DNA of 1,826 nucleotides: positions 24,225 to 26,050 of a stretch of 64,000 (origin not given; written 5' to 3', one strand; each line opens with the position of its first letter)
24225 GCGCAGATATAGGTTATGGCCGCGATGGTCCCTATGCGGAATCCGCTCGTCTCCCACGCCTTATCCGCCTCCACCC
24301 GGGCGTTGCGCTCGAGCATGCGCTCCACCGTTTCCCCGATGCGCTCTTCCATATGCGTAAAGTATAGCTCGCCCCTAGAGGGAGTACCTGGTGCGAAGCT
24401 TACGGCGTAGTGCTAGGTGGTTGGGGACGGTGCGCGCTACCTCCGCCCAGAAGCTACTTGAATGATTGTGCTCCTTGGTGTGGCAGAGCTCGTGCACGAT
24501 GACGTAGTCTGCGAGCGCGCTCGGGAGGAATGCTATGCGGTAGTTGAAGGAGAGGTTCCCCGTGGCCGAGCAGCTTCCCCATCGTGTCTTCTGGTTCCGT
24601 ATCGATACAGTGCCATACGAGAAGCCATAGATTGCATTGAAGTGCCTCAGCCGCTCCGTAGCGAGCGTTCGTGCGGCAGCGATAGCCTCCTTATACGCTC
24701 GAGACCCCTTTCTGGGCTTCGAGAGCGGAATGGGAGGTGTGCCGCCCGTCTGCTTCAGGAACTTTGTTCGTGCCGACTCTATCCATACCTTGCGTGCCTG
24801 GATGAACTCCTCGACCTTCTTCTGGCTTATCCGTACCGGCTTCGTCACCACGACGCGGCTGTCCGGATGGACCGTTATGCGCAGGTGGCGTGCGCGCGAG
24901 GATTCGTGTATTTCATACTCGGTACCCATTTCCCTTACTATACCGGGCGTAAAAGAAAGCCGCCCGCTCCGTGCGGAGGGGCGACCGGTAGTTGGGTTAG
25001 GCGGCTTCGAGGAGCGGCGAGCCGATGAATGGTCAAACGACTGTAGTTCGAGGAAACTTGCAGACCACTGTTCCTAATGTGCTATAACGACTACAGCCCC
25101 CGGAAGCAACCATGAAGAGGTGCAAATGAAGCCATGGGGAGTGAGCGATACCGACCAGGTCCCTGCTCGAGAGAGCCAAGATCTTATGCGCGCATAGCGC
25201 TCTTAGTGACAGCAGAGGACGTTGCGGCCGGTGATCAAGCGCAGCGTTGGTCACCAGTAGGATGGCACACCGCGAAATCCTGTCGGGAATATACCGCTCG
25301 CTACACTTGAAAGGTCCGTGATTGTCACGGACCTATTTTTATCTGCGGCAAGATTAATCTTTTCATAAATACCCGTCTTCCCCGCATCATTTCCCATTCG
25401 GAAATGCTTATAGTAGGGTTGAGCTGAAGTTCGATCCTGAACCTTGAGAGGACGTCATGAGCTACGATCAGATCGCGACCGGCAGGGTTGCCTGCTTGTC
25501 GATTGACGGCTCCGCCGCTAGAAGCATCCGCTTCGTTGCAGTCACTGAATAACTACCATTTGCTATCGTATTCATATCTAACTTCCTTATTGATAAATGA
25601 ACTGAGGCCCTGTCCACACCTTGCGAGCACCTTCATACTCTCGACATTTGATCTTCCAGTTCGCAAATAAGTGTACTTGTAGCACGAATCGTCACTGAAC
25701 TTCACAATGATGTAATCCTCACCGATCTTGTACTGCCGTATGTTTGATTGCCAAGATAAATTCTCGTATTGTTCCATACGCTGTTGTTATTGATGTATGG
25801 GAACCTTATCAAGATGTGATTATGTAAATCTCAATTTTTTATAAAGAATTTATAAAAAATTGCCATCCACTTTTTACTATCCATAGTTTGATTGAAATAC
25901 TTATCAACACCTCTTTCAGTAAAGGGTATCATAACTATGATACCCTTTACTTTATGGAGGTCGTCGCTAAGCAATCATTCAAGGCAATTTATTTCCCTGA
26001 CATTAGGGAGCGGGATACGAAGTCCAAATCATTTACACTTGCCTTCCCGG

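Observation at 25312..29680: AT-rich foreign island between a structured RNA-like element and rpoD: KTSC gene + tandem SPPY/SPPF double methyltransferase + convergent zinc-ribbon HNH nuclease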

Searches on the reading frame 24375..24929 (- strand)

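Call 3: search_protein_families(library=pfam, proteins=[window:24375-24929:-], max_evalue=0.1)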
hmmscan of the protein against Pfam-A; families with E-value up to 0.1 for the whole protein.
window:24375-24929:- (184 aa): 3 families
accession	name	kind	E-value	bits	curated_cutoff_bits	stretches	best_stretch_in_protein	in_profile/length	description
PF01863.23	YgjP-like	-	1.3e-42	146.6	26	2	84-180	110-206/207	YgjP-like, metallopeptidase domain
PF08325.16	WLM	-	0.0095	16.5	26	1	134-165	77-108/190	WLM domain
PF04601.19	DUF569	-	0.09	12.9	23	0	24-67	78-122/142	Beta-trefoil domain of unknown function (DUF569)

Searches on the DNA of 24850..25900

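Call 10: search_rna_families(source=window, start=24850, end=25900, threshold=evalue, max_evalue=1, show_alignments=2)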
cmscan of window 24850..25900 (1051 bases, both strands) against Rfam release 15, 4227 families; matches with E-value up to 1: 2.
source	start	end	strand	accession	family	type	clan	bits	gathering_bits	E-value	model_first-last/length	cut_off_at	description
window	25271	25349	+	RF00519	suhB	Gene; sRNA;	CL00108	24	41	0.019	1-77/77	no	Makes More Granules Regulator RNA (mmgR)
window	25301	25374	-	RF02056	STnc390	Gene; sRNA;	-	20.7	50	0.11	1-60/60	no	Salmonella sRNA STnc390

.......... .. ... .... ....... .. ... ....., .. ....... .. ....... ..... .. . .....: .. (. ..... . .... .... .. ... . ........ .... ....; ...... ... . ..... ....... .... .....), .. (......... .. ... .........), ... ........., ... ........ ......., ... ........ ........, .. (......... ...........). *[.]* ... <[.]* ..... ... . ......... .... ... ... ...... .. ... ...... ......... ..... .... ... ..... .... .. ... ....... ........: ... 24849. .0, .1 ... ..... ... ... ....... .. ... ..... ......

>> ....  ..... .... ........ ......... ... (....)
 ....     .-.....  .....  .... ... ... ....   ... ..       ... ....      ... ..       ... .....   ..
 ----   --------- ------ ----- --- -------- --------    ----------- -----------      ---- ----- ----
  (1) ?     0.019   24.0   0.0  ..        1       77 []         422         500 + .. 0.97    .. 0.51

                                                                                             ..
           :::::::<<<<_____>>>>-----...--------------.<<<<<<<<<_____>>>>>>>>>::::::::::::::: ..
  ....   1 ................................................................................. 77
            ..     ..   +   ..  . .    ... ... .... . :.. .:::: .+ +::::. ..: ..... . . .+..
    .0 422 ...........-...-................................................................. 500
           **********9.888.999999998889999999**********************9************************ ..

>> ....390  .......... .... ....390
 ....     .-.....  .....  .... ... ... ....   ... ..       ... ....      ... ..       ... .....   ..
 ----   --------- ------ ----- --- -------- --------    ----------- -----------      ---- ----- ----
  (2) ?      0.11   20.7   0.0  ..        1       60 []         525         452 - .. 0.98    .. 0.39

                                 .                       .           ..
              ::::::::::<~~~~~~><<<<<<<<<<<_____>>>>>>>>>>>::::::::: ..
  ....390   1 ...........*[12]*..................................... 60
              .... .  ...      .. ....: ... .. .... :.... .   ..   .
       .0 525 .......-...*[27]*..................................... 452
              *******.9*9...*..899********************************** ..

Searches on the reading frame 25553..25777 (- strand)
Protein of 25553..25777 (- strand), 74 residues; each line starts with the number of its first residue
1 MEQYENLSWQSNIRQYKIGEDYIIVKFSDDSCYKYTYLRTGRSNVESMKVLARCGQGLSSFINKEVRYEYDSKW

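Call 3: search_protein_families(library=pfam, proteins=[window:25553-25777:-], max_evalue=0.1)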
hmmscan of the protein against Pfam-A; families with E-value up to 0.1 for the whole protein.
window:25553-25777:- (74 aa): 0 families

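Call 4: search_protein_families(library=padloc, proteins=[window:25553-25777:-], max_evalue=0.1)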
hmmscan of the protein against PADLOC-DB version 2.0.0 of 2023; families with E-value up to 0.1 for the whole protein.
window:25553-25777:- (74 aa): 0 families

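Call 5: search_protein_families(library=ncbifam, proteins=[window:25553-25777:-], max_evalue=0.1)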
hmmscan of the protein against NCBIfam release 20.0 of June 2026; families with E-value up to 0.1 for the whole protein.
window:25553-25777:- (74 aa): 1 family
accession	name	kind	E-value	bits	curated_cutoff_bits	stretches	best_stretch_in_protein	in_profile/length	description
NF008255.0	PRK11027.2-2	equivalog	0.064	13.3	184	1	25-71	12-58/124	hypothetical protein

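Call 25: search_protein_families(library=pfam, proteins=[window:25553-25777:-], max_evalue=10)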
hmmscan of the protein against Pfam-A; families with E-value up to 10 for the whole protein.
window:25553-25777:- (74 aa): 1 family
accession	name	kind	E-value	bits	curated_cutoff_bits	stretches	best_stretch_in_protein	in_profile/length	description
PF04219.17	DUF413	-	0.12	12.8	25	1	26-66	1-41/90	Protein of unknown function, DUF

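Call 49: search_protein_families(library=phrogs, proteins=[window:25553-25777:-], max_evalue=0.1)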
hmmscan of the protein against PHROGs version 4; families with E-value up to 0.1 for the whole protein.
window:25553-25777:- (74 aa): 2 families
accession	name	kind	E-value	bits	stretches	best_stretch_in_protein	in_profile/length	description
phrog_17428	-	unknown function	2e-21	77.4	1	1-73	66-138/768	-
phrog_24656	-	head and packaging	4.9e-13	49.3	1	10-71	289-350/627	virion structural protein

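Call 50: search_solved_structures(query=window:25553-25777:-, max_evalue=10, show_alignments=2)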
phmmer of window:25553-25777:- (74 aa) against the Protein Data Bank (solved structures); distinct sequences matched with E-value up to 10: 3.
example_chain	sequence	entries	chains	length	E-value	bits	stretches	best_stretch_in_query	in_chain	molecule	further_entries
6y7o_A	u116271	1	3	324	7e-12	48.3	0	20-43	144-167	Tako8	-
6g6m_A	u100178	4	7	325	9.2e-12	47.9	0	20-43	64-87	Tako8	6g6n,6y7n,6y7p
4bkf_C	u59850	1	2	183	1.7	12.3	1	15-58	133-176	EPHRIN-B3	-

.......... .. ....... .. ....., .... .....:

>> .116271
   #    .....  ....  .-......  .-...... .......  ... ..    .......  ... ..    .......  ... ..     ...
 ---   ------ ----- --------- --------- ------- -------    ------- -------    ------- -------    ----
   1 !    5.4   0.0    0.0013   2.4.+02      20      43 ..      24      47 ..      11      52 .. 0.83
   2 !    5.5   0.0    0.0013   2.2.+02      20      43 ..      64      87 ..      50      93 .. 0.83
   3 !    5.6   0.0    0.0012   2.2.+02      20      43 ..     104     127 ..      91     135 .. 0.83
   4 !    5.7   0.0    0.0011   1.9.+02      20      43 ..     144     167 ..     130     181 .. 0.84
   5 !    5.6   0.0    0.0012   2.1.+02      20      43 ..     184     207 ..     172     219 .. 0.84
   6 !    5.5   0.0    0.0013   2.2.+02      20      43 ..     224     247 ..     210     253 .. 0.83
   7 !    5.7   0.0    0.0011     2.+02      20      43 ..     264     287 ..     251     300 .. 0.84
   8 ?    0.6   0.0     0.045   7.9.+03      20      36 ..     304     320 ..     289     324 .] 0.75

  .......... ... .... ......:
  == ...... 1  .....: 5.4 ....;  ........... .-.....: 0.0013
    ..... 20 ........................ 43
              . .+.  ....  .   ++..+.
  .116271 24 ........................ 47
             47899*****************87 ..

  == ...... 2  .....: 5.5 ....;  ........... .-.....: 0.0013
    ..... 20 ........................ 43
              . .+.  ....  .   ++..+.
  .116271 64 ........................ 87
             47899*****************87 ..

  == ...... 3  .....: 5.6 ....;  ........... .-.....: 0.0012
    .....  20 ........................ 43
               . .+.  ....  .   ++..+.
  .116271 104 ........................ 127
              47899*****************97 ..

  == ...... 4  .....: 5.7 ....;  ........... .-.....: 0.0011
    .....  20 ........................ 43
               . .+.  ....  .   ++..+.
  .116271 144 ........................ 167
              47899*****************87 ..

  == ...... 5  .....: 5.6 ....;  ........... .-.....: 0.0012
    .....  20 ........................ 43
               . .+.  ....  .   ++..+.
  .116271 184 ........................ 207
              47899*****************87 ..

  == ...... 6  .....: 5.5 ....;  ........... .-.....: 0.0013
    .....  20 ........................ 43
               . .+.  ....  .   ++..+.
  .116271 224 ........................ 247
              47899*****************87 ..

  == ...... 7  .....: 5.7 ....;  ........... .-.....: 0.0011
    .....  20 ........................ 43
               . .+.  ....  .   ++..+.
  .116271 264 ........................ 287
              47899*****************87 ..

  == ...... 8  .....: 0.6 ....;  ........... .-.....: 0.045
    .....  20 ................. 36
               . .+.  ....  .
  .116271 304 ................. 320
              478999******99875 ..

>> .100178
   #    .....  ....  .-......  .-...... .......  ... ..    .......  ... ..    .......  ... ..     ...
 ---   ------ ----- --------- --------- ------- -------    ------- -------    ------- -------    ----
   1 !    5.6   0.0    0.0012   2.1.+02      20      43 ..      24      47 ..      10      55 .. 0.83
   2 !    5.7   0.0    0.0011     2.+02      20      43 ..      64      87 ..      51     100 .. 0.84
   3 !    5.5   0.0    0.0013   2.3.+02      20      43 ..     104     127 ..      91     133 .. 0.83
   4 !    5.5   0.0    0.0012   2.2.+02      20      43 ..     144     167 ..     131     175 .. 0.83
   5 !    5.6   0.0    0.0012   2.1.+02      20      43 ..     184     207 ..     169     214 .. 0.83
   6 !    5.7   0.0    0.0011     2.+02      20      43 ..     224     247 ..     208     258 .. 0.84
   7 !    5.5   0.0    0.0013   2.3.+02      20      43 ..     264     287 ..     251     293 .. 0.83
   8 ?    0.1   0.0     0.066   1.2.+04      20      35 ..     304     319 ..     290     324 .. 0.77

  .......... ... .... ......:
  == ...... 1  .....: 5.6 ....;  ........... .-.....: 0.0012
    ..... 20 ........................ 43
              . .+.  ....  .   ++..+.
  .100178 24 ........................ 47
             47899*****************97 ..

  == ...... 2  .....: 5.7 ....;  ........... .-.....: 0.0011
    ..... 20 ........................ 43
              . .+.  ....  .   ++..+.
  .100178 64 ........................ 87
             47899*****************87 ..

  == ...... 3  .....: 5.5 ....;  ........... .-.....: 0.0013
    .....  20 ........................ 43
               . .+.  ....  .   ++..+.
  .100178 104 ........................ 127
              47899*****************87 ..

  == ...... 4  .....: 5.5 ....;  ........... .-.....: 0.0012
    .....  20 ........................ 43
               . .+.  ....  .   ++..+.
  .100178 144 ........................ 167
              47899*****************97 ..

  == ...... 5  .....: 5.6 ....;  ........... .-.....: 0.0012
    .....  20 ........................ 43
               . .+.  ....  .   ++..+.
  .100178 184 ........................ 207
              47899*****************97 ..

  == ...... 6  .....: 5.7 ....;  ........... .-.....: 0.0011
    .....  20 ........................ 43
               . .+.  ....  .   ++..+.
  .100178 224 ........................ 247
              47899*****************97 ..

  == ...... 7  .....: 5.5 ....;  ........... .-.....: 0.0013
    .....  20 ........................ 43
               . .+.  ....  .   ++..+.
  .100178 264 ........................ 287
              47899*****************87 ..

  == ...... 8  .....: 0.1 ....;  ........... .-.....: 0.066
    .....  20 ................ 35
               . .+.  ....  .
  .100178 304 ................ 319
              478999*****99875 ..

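Call 52: find_homologous_proteins(query=window:25553-25777:-)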
Query window:25553-25777:- (74 aa): 1 proteins with E <= 0.001 among 2 candidates.
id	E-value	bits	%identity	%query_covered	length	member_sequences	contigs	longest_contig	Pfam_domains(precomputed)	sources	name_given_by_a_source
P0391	4.0e-43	162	100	100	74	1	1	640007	-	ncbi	-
